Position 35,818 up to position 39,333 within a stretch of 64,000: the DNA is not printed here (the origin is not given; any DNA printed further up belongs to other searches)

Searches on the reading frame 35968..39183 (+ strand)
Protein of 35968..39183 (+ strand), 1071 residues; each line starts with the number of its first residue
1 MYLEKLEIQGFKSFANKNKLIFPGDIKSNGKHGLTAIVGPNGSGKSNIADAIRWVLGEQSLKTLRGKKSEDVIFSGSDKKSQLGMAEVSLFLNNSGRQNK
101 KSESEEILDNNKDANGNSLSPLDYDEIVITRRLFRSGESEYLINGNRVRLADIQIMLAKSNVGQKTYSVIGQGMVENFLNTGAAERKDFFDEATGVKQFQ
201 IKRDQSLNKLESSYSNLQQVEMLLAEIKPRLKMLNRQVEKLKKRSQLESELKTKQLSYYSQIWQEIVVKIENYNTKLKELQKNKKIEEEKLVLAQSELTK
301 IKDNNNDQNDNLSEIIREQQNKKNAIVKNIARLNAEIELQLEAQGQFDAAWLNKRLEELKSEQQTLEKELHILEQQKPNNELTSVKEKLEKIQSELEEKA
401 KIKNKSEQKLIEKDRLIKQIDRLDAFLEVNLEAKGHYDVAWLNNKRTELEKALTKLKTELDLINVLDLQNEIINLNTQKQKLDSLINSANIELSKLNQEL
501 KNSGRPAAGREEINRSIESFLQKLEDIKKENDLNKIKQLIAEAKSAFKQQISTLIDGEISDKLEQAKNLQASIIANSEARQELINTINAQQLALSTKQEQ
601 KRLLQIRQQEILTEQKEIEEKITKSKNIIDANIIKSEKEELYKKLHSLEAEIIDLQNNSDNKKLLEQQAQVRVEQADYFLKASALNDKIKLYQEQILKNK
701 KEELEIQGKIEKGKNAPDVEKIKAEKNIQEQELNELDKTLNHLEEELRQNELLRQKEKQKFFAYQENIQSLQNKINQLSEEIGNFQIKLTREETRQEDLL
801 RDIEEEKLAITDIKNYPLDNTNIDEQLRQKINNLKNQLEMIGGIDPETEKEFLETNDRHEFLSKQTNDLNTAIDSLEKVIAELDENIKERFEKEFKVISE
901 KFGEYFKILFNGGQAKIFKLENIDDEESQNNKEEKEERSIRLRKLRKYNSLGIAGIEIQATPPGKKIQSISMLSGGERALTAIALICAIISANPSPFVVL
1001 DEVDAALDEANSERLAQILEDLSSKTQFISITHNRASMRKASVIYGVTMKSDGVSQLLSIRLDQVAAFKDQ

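Call 6: search_protein_families(library=pfam, proteins=[window:35968-39183:+], max_evalue=0.01)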
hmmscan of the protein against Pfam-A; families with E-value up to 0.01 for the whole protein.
window:35968-39183:+ (1071 aa): 6 families
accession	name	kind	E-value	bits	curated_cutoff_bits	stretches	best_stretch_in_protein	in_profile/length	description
PF02463.25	SMC_N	-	2.1e-43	148.8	40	1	2-1055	1-219/220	RecF/RecN/SMC N terminal domain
PF13304.12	AAA_21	-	7.5e-12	46.4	27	2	34-83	1-55/304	AAA domain, putative AbiEii toxin, Type IV TA system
PF13476.12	AAA_23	-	2.8e-11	44.9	27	1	5-312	1-197/201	AAA domain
PF13555.12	AAA_29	-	5.7e-05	23.2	27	1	32-56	22-46/61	P-loop containing region of AAA domain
PF13175.12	AAA_15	-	0.00047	20.3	32.1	1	1-412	1-273/374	AAA ATPase domain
PF13558.12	SbcC_Walker_B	-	0.009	16.7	27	0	964-1020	21-89/90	SbcC/RAD50-like, Walker B motif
